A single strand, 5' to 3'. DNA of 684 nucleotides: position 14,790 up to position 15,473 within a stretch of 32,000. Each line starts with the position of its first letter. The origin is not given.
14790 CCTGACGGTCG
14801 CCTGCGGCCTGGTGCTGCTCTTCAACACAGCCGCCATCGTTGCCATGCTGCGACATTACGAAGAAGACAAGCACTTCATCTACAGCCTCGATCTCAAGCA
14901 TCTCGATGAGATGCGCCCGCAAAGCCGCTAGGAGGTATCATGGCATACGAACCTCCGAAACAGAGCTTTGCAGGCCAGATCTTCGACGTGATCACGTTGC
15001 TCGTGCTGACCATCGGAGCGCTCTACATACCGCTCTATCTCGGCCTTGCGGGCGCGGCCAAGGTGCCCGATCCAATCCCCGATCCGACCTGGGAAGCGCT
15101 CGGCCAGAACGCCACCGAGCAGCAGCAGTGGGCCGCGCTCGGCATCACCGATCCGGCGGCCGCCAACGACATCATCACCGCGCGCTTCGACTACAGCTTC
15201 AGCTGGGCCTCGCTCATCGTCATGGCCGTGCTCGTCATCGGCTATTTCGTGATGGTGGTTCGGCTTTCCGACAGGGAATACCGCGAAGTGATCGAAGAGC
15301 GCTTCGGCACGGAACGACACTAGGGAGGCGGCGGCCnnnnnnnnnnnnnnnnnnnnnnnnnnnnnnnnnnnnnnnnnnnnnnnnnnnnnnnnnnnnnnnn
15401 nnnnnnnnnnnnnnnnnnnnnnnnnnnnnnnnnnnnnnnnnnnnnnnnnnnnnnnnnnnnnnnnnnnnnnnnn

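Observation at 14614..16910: Four-gene membrane module: three tiny membrane proteins translationally coupled to an ethanolamine-permease-like APC transporter (candidate undescribed methylamine uptake system)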

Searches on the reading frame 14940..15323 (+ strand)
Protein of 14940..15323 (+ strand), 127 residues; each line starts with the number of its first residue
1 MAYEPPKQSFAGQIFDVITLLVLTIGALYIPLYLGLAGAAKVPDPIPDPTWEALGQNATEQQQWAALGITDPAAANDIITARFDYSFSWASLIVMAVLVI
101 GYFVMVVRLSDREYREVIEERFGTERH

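Call 3: search_protein_families(library=pfam, proteins=[window:14940-15323:+], max_evalue=1)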
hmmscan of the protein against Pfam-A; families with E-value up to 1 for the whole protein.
window:14940-15323:+ (127 aa): 0 families

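Call 4: search_protein_families(library=ncbifam, proteins=[window:14940-15323:+], max_evalue=1)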
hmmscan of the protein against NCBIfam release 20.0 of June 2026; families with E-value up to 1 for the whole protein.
window:14940-15323:+ (127 aa): 1 family
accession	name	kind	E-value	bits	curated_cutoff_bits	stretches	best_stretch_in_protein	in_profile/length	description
NF052519.1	ExpolsacRepExoX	equivalog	0.14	12.5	140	1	86-116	30-60/96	exopolysaccharide production repressor ExoX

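Call 18: find_homologous_proteins(query=window:14940-15323:+, max_evalue=0.001)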
Query window:14940-15323:+ (127 aa): 825 proteins with E <= 0.001 among 914 candidates; the best 120 are listed.
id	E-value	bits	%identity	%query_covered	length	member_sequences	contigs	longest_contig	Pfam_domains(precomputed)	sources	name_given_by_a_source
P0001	8.0e-77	273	98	100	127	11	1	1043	-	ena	-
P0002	2.4e-75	269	97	100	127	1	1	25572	-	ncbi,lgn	-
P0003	1.7e-73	263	95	100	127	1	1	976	-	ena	-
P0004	1.6e-72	259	93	99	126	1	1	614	-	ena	-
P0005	2.8e-72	259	93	100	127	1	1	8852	-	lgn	-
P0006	3.7e-72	258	93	100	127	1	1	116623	-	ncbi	-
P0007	5.1e-72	258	92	100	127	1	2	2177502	-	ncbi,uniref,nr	ncbi:hypothetical protein [Sinorhizobium americanum]|uniref:Uncharacterized protein n=1 Tax=Sinorhiz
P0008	2.0e-71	256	92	100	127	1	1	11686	-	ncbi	-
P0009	3.2e-71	255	91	100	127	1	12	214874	-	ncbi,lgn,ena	-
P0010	3.4e-71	255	91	100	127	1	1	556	-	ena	-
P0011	3.6e-71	255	92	100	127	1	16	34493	-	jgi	jgi:hypothetical protein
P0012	3.7e-71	255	92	100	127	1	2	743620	-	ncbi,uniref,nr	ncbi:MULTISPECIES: hypothetical protein [unclassified Sinorhizobium]|uniref:hypothetical protein n=1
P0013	6.3e-71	254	91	100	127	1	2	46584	-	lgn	-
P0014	8.8e-71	254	91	100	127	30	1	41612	-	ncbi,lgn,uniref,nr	ncbi:hypothetical protein GHK46_06615 [Sinorhizobium medicae]|uniref:hypothetical protein n=1 Tax=Si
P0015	1.6e-70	253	89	100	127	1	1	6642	-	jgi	jgi:hypothetical protein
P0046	4.8e-68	245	86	100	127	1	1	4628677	-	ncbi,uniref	ncbi:hypothetical protein [Pararhizobium sp. O133]|uniref:hypothetical protein n=1 Tax=Pararhizobium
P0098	4.7e-66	239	85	99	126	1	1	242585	-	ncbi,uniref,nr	ncbi:hypothetical protein [Manganibacter manganicus]|uniref:Uncharacterized protein n=1 Tax=Manganib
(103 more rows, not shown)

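Call 23: find_related_loci(query=A1, collection=genome_contigs, flank=10000)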
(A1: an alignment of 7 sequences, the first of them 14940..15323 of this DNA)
Query A1 (127 aa) in genome_contigs; peptide patterns used: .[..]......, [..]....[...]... (x = any residue, [..] = any of these).
340 stretches matched a pattern; 319 encode a relative of the query (tblastn E <= 1e-3); the best 80 are kept; 80 distinct loci.
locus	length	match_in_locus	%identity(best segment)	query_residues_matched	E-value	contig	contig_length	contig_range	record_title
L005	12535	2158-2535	98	1-126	2e-80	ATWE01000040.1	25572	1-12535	Ensifer sp. USDA 6670 K291DRAFT_scaffold00040.40_C, whole genome shotgun sequence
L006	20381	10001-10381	93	1-127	1e-77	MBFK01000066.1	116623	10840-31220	Sinorhizobium shofinae strain CCBAU 251167 scaffold72, whole genome shotgun sequence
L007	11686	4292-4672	92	1-127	2e-77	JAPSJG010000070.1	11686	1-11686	MAG: Sinorhizobium sp. isolate RM56_bin.004 NODE_4129_length_11686_cov_4.802665, whole genome shotgun sequence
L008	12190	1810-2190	92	1-127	2e-77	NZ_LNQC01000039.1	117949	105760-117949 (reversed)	Sinorhizobium americanum strain CFNEI 156 C899, whole genome shotgun sequence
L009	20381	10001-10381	92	1-127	1e-77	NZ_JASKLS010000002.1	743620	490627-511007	Sinorhizobium sp. 6-70 scaffold_1, whole genome shotgun sequence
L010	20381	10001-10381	92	1-127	5e-77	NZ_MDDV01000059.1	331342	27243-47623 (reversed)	Ensifer sp. LCM 4579 contig_7, whole genome shotgun sequence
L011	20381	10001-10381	92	1-127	1e-76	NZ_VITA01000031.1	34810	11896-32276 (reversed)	Sinorhizobium medicae strain USDA1037 Ga0310605_131, whole genome shotgun sequence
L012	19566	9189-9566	92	1-126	4e-76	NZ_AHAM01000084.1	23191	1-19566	Mesorhizobium alhagi CCNWXJ12-2 contig88, whole genome shotgun sequence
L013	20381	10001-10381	87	1-127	1e-75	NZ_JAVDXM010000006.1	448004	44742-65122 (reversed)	Aminobacter aminovorans strain BE290 Ga0454567_06, whole genome shotgun sequence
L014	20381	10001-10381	88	1-127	1e-75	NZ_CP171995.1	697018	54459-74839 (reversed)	Aminobacter sp. UC22_36 plasmid unnamed, complete sequence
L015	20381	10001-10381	88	1-127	7e-75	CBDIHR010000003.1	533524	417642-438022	MAG: Aminobacter sp. isolate 72f7bcb1-d657-43c6-a58a-dd0a9cc9d391 genome assembly, contig: contig_3, whole genome shotgu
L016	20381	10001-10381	88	1-127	6e-75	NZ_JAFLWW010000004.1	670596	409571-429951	Aminobacter anthyllidis strain LMG 26462 Contig_4, whole genome shotgun sequence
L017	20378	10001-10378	90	1-126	9e-75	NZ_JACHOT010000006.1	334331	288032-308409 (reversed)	Aminobacter niigataensis strain DSM 7050 Ga0373207_06, whole genome shotgun sequence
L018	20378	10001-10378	90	1-126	4e-75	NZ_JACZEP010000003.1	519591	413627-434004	Aminobacter carboxidus strain DSM 1086 Contig_3, whole genome shotgun sequence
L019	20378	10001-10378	88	1-126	2e-74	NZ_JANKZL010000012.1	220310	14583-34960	Aminobacter sp. HY435 Scaffold11_1, whole genome shotgun sequence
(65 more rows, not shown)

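Call 25: search_dna_similar(query=window:14940-15323:+, collection=plasmids, mode=protein, max_evalue=0.001, rows=spread, max_rows=40)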
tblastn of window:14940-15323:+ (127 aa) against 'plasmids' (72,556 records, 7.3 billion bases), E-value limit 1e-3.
Records with a match: 22; places in all: 22; records where one place covers at least 80% of the query: 20.
Best place of each record, by identity: >=99% 1; 95-99% 3; 90-95% 4; 80-90% 8; 60-80% 2; <60% 4.
By first word of the organism name: Aminobacter 9; Sinorhizobium 6; Paracoccus 2; Paraburkholderia 2; Pararhizobium 1; Rhizobium 1; Pseudohalocynthiibacter 1.
By predicted mobility (MOB-suite, as given by PLSDB): non-mobilizable 21; conjugative 1.
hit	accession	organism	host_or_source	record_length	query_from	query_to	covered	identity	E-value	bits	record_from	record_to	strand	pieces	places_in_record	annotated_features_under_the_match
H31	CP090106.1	Sinorhizobium meliloti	Medicago,Cell culture,Plant nodule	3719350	1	127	100%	100.0%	3e-80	263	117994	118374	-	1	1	none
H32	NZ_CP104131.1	Sinorhizobium sp. K101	Phaseolus vulgaris,cell ...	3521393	1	126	99%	97.6%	1e-76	252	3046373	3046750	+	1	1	none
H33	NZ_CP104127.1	Sinorhizobium sp. M103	Phaseolus vulgaris,cell ...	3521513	1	126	99%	97.6%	1e-76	252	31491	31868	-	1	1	none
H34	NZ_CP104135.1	Sinorhizobium sp. C101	Phaseolus vulgaris,cell ...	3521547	1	126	99%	97.6%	1e-76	252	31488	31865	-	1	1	none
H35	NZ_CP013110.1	Sinorhizobium americanum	Vachellia farnesiana,cell culture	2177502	1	127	100%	92.1%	1e-73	244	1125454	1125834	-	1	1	record has no annotation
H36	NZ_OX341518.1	Aminobacter niigataensis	-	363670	1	126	99%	90.5%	3e-71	237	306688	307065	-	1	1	hypothetical protein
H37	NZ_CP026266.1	Aminobacter sp. MSH1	bacterial isolate,soil from courtyard ...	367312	1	126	99%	90.5%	3e-71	237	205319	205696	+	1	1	hypothetical protein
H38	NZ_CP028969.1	Aminobacter sp. MSH1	Soil,Dichlobenil-treated soil sampled ...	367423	1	126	99%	90.5%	3e-71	237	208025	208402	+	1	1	hypothetical protein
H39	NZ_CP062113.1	Aminobacter sp. SR38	bacterial pure culture,soil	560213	1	127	100%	85.8%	2e-69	232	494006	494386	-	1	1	hypothetical protein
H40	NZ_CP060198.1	Aminobacter sp. MDW-2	cell culture,soil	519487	1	126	99%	86.5%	7e-70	233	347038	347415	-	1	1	hypothetical protein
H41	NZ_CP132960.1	Aminobacter niigataensis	cell culture,sediment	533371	1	126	99%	86.5%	7e-70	233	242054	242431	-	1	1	hypothetical protein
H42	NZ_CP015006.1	Aminobacter aminovorans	cell culture,soil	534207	1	126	99%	86.5%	7e-70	233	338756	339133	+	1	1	hypothetical protein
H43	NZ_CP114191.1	Aminobacter sp. NyZ550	-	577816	1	126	99%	86.5%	7e-70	233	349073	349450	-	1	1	hypothetical protein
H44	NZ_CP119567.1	Pararhizobium qamdonense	cell culture,soil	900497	1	126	99%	86.5%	2e-69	232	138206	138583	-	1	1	hypothetical protein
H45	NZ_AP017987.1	Aminobacter sp. SS-2016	Lotus japoicus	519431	1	126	99%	85.7%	5e-69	231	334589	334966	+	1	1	hypothetical protein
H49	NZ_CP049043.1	Pseudohalocynthiibacter aestuariivivens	pure culutre,Seawater recirculating ...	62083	3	123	95%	59.5%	6e-41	150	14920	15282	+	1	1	hypothetical protein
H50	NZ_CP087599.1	Paracoccus sp. MA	cell culture,soil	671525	3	127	98%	55.2%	6e-40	147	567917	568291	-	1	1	hypothetical protein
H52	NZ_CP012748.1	Paraburkholderia caribensis MBA4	soil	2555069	50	127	61%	50.0%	3e-17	83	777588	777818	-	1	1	none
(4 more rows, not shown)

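Call 26: get_annotated_region(hit=H52, flank=10000)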
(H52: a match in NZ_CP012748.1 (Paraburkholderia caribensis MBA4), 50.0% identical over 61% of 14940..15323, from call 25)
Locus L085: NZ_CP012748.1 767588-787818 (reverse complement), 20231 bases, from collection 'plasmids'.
description: Paraburkholderia caribensis MBA4 plasmid unnamed, complete sequence
organism: Paraburkholderia caribensis MBA4 (NCBI taxid 1323664)
taxonomy: Bacteria; Pseudomonadota; Betaproteobacteria; Burkholderiales; Burkholderiaceae; Paraburkholderia; Paraburkholderia caribensis; Paraburkholderia caribensis MBA4
host: -; source: soil; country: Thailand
typing (MOB-suite, as given by PLSDB): non-mobilizable
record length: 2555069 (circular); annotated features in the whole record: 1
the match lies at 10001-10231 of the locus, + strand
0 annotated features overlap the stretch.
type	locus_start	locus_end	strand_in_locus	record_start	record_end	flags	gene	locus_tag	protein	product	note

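Call 27: get_annotated_region(hit=H49, flank=10000)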
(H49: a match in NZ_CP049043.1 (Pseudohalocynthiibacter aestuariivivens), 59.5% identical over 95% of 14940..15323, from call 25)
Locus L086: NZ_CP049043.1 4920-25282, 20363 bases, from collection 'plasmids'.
description: Pseudohalocynthiibacter aestuariivivens strain RR4-35 plasmid pRR4-35_6, complete sequence
organism: Pseudohalocynthiibacter aestuariivivens (NCBI taxid 1591409)
taxonomy: Bacteria; Pseudomonadota; Alphaproteobacteria; Rhodobacterales; Paracoccaceae; Pseudohalocynthiibacter; Pseudohalocynthiibacter aestuariivivens
host: -; source: pure culutre,Seawater recirculating aquaculture system biofilter; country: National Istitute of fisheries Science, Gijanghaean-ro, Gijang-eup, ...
typing (MOB-suite, as given by PLSDB): non-mobilizable
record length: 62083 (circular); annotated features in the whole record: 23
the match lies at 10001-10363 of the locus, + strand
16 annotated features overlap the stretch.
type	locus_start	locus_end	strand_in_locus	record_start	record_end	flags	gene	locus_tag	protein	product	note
CDS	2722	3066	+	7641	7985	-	-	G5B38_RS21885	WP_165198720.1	DUF3467 domain-containing protein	-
CDS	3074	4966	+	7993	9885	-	-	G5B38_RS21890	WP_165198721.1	HlyD family efflux transporter periplasmic adaptor subunit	-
CDS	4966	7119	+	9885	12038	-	-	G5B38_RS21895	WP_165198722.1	PqqD family protein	-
CDS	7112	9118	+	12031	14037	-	-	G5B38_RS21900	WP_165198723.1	hypothetical protein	-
CDS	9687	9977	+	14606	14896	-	-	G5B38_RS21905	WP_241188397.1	hypothetical protein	-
CDS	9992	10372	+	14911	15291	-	-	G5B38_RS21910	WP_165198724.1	hypothetical protein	-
CDS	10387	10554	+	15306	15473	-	-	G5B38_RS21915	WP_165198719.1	hypothetical protein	-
CDS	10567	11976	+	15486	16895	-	-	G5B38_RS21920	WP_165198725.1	amino acid permease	GO:0055085 - transmembrane transport [Evidence IEA]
CDS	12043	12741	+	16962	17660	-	-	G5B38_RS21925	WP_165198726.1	hypothetical protein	-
CDS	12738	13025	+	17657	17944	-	-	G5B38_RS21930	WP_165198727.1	hypothetical protein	-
CDS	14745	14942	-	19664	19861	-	-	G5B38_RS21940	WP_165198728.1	DUF2783 domain-containing protein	-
CDS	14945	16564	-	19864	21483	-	-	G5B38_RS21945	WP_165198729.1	FAD-dependent oxidoreductase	-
CDS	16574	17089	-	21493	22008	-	-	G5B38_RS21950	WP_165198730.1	DinB family protein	-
CDS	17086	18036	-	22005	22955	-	-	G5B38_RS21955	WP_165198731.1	MBL fold metallo-hydrolase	-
CDS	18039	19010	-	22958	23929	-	-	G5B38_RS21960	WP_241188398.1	fumarylacetoacetate hydrolase family protein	-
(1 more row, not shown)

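Call 28: get_annotated_region(hit=H50, flank=10000)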
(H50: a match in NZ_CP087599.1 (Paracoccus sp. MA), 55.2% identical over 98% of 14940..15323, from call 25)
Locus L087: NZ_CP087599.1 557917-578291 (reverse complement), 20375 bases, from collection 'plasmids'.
description: Paracoccus sp. MA plasmid unnamed, complete sequence
organism: Paracoccus sp. MA (NCBI taxid 2895796)
taxonomy: Bacteria; Pseudomonadota; Alphaproteobacteria; Rhodobacterales; Paracoccaceae; Paracoccus; Paracoccus sp. MA
host: -; source: cell culture,soil; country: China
typing (MOB-suite, as given by PLSDB): non-mobilizable; replicon rep_cluster_560,rep_cluster_969
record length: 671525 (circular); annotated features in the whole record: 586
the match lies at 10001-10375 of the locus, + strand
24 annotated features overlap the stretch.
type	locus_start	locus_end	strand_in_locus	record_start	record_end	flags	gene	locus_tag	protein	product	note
CDS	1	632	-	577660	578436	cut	-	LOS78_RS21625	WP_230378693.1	ABC transporter ATP-binding protein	-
CDS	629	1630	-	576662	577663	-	-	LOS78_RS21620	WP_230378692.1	iron ABC transporter permease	GO:0006826 - iron ion transport [Evidence IEA]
CDS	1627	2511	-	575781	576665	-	-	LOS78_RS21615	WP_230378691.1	hypothetical protein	-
CDS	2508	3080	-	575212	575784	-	-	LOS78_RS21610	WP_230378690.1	hypothetical protein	-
CDS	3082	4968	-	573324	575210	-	-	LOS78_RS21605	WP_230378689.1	TonB-dependent receptor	-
CDS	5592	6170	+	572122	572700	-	-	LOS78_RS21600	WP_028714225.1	VTT domain-containing protein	-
CDS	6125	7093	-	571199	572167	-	-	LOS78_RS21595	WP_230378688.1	alpha/beta hydrolase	-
CDS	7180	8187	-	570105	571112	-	-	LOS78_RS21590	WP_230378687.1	hypothetical protein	-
CDS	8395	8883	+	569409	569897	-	-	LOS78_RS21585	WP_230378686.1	hypothetical protein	-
CDS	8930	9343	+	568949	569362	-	-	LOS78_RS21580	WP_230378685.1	universal stress protein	-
CDS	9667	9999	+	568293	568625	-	-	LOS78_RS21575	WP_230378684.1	hypothetical protein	-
CDS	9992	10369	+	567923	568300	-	-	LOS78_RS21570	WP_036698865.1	hypothetical protein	-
CDS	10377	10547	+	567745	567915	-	-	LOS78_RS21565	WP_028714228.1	hypothetical protein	-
CDS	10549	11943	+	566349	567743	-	-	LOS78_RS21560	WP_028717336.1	amino acid permease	GO:0055085 - transmembrane transport [Evidence IEA]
CDS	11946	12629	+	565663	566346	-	-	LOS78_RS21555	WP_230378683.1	hypothetical protein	-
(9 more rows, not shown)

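Call 45: search_protein_representatives(protein=window:14940-15323:+)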
Query: 127 residues. Proteins with E-value up to 0.001 (for the whole library): 152; up to 1e-10: 70; up to 1e-30: 6. The best 150 are listed.
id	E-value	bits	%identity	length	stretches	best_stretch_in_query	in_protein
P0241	1.4e-57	209.5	73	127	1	1-126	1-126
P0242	6.5e-44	165.3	59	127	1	2-124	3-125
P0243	5.3e-36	139.8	59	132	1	3-126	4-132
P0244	3.1e-33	130.8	56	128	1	3-124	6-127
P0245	1.1e-31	125.9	52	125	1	3-123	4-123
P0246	1.3e-31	125.6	70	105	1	24-123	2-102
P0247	2.8e-30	121.3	50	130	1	1-126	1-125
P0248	8.4e-30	119.7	53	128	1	1-125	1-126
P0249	2.8e-29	118.0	77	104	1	54-126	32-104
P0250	4.6e-29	117.3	48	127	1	3-123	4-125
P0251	7.1e-28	113.5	57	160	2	48-124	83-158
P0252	6.7e-26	107.1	53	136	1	2-122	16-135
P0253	4.8e-25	104.4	80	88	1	1-61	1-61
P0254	6.4e-25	104.0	44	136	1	2-125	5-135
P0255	1.8e-24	102.6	59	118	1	46-124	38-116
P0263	8.2e-20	87.5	50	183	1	1-113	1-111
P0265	1.3e-19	86.8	69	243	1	2-69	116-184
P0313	1.9e-10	57.2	35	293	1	3-112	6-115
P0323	3.5e-09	53.1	39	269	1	2-113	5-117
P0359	6.5e-06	42.6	60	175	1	5-51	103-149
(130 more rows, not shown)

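Call 55: find_encoding_contigs(protein=P0098, flank=10000, max_places=2)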
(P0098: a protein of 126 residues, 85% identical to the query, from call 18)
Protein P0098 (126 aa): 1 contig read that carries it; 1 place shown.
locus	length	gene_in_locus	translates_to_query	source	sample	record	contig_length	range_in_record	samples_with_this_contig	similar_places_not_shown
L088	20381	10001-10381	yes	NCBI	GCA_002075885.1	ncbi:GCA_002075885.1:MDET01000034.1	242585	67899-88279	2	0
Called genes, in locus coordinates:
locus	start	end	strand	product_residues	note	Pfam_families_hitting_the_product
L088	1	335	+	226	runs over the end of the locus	PF00392:GntR, PF07729:FCD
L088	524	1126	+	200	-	PF06684:AA_synth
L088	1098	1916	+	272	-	PF00561:Abhydrolase_1, PF12146:Hydrolase_4, PF12697:Abhydrolase_6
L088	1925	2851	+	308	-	PF01613:Flavin_Reduct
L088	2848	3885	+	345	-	PF00296:Bac_luciferase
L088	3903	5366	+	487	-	PF00171:Aldedh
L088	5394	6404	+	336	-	PF01547:SBP_bac_1, PF13531:SBP_bac_11 (weak), PF13416:SBP_bac_8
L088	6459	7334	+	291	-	PF00528:BPD_transp_1 (weak)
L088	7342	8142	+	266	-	PF00528:BPD_transp_1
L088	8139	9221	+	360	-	PF00005:ABC_tran, PF13304:AAA_21 (faint), PF08402:TOBE_2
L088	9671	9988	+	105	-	-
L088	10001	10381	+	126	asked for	-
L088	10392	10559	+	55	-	-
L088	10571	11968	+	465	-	PF00324:AA_permease, PF13520:AA_permease_2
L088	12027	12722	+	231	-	-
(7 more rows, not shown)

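Call 56: find_encoding_contigs(protein=P0046, flank=10000, max_places=2)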
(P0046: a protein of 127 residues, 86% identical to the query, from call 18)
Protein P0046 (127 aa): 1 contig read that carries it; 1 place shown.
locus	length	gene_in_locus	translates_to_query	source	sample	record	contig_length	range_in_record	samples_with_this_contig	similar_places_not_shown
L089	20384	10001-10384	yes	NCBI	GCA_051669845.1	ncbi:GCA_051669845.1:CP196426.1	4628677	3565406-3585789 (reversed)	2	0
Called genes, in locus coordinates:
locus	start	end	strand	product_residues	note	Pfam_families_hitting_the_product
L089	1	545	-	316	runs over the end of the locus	PF01047:MarR (weak), PF12802:MarR_2 (faint), PF13384:HTH_23 (faint), PF08281:Sigma70_r4_2 (weak), PF04198:Sugar-bind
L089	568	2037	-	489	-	PF00370:FGGY_N, PF02782:FGGY_C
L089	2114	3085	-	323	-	PF02779:Transket_pyr, PF02780:Transketolase_C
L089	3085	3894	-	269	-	PF00456:Transketolase_N, PF13292:DXP_synthase_N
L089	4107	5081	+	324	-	PF02653:BPD_transp_2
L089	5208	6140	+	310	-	PF13458:Peripla_BP_6, PF00532:Peripla_BP_1, PF13407:Peripla_BP_4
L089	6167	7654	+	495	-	PF00005:ABC_tran, PF13304:AAA_21 (weak), PF00005:ABC_tran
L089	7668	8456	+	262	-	PF00106:adh_short, PF08659:KR, PF13561:adh_short_C2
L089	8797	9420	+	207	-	PF00926:DHBP_synthase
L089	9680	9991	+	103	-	-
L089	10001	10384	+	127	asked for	-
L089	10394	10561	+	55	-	-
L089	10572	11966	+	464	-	PF00324:AA_permease, PF13520:AA_permease_2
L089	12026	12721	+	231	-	-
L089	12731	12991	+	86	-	-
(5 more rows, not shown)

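Call 69: search_protein_families(library=ncbifam, proteins=[L085:13049-14179:+, L085:14287-15927:+], max_evalue=0.00001)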
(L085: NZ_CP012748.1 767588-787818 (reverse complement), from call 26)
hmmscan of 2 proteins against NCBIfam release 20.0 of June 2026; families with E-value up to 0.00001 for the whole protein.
L085:13049-14179:+ (376 aa): 8 families
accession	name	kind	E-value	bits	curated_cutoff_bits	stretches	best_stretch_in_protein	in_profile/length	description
NF053776.1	TmaoDeMthMsil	equivalog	5.3e-69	233.6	1100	1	6-371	386-760/763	trimethylamine N-oxide demethylase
NF001567.0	PRK00389.1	subfamily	2.9e-54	184.4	300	1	8-368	6-356/359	glycine cleavage system aminomethyltransferase GcvT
TIGR00528.1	gcvT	equivalog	2.3e-42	145.2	235.85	1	9-350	5-344/362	glycine cleavage system aminomethyltransferase GcvT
NF010093.0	PRK13579.1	equivalog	2.4e-37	128.6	459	1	9-367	13-366/371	glycine cleavage system aminomethyltransferase GcvT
TIGR01372.1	soxA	subfamily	7.1e-31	106.8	1164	1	6-371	608-993/996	sarcosine oxidase subunit alpha family protein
NF009133.0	PRK12486.1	equivalog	5.7e-23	81.4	410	1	38-350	45-353/369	dimethylsulfoniopropionate demethylase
NF047633.1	SyrngDmethDesA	equivalog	3.3e-08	32.5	800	0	142-222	154-235/453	syringate O-demethylase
NF047885.1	VanMgalDeMLigM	equivalog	6.8e-07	28.6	580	1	119-230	129-244/461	vanillate/3-O-methylgallate O-demethylase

L085:14287-15927:+ (546 aa): 13 families
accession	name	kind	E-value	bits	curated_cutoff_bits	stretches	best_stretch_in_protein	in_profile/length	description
NF053774.1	TmaoPremMsil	equivalog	8.7e-251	833.1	690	1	22-542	1-518/520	trimethylamine N-oxide permease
TIGR00909.1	2A0306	subfamily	1.2e-19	70.5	556.8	1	44-446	25-390/429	amino acid transporter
TIGR00908.1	2A0305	equivalog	5.2e-18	65.2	381.75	1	164-465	117-405/442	ethanolamine permease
TIGR00911.1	2A0308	subfamily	1.3e-12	47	701.8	1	57-509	83-492/505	L-type amino acid transporter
TIGR00905.1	2A0302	subfamily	5.9e-12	45.1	409.05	1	49-401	33-349/473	basic amino acid/polyamine antiporter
NF053761.1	BrChAATpBcaP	equivalog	3.4e-10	39.5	690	1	37-445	39-411/460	branched-chain amino acid transporter BcaP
NF053662.1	Glu_GABA_anti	equivalog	3.7e-09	36.1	640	1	233-456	178-400/468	glutamate/gamma-aminobutyrate antiporter GadC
TIGR03813.2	Gln_GABA_anti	equivalog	4.8e-09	35.7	650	1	144-455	101-411/479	glutamine/gamma-aminobutyrate antiporter GadC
NF008245.0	PRK11021.1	equivalog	3.1e-08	33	284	1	151-398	107-330/419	L-methionine/branched-chain amino acid transporter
NF008466.1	PRK11357.1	equivalog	1.2e-07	31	800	1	37-489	25-434/446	fructoselysine/psicoselysine transporter FrlA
TIGR00906.1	2A0303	subfamily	1e-06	27.5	681.7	1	19-407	26-404/602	cationic amino acid transport permease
NF040513.1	antiport_TyrP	equivalog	1.1e-06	27.6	630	1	231-449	184-409/465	tyrosine-tyramine antiporter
TIGR03810.1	arg_ornith_anti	equivalog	6.4e-06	25.1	591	0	165-400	121-344/468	arginine-ornithine antiporter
